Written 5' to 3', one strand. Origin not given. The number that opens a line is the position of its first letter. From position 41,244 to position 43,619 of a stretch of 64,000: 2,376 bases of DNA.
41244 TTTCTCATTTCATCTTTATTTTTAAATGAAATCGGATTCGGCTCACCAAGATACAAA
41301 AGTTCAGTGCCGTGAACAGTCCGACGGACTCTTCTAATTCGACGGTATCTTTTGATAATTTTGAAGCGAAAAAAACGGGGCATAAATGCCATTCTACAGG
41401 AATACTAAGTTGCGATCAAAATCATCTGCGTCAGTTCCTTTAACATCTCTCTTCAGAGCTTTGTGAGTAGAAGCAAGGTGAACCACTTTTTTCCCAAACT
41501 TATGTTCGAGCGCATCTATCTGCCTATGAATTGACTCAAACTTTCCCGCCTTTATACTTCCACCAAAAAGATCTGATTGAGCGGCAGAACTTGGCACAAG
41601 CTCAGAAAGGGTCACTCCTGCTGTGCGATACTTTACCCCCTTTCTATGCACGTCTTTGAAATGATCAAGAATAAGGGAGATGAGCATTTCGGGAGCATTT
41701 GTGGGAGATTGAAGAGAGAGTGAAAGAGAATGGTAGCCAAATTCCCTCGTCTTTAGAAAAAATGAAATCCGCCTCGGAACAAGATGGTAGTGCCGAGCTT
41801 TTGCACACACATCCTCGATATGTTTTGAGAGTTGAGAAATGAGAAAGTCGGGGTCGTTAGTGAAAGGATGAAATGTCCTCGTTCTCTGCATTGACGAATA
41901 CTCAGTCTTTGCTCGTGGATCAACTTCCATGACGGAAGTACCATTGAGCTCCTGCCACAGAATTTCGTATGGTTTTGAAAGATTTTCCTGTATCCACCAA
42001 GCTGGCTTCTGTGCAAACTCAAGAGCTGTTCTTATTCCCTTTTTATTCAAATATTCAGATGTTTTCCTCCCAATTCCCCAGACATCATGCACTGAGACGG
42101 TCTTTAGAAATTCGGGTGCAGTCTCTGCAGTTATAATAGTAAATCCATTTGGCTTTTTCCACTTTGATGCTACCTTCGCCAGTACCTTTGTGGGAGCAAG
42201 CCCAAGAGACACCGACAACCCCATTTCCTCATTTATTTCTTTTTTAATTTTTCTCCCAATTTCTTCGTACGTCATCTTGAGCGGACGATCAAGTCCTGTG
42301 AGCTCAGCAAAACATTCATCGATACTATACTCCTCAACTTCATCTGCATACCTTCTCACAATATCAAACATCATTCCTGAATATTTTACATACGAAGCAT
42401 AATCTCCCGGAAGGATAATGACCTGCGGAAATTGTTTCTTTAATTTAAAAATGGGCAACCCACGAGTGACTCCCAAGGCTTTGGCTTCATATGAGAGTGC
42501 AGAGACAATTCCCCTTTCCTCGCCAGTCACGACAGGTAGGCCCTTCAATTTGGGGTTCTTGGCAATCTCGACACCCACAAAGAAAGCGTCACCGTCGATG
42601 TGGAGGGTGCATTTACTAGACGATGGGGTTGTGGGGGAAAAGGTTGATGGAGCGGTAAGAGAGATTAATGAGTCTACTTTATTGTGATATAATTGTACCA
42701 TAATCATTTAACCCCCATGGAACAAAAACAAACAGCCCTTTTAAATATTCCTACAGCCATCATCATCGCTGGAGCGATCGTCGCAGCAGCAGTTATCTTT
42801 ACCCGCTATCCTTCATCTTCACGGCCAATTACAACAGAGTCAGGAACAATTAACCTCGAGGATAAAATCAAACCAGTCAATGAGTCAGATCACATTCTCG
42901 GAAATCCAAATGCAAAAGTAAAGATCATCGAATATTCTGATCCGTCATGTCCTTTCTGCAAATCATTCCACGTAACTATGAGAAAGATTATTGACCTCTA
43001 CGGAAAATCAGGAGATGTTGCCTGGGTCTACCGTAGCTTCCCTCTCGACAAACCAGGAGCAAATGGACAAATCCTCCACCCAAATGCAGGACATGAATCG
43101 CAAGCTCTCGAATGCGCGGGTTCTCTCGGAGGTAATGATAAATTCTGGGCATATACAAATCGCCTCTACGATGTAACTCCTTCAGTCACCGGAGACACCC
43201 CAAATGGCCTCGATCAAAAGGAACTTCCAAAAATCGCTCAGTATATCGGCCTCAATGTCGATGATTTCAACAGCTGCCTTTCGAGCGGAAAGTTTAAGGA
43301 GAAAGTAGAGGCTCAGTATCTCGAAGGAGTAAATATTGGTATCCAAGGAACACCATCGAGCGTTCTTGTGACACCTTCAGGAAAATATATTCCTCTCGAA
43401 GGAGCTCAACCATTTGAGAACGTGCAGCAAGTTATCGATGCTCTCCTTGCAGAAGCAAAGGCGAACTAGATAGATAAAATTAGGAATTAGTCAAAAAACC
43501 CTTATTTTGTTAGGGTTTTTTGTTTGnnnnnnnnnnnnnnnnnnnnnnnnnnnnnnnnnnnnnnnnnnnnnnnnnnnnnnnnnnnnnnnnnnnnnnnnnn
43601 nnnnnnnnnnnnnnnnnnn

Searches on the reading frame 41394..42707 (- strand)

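Call 50: search_protein_families(library=pfam, proteins=[window:41394-42707:-], max_evalue=0.001)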
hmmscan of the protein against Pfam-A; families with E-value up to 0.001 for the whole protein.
window:41394-42707:- (437 aa): 3 families
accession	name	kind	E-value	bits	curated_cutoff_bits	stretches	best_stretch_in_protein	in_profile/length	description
PF00817.25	IMS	-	6.8e-42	143.3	23.2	1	37-182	1-148/148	impB/mucB/samB family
PF11799.13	IMS_C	-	1.4e-17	64.5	20.7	1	272-380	3-109/109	impB/mucB/samB family C-terminal domain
PF11798.14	IMS_HHH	-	7.5e-06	26.3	24.4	1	197-225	4-32/32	IMS family HHH motif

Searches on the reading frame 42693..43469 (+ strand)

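Call 50: search_protein_families(library=pfam, proteins=[window:42693-43469:+], max_evalue=0.001)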
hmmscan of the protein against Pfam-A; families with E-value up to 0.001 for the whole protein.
window:42693-43469:+ (258 aa): 3 families
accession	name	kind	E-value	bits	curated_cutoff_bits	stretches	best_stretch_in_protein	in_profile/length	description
PF13462.12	Thioredoxin_4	-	4.9e-20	72.8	23.2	1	63-223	2-143/165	Thioredoxin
PF01323.26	DSBA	-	1.8e-13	51.2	25.6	2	174-248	121-190/191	DSBA-like thioredoxin domain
PF13098.12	Thioredoxin_2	-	6.2e-06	26.9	27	1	73-247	4-103/104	Thioredoxin-like domain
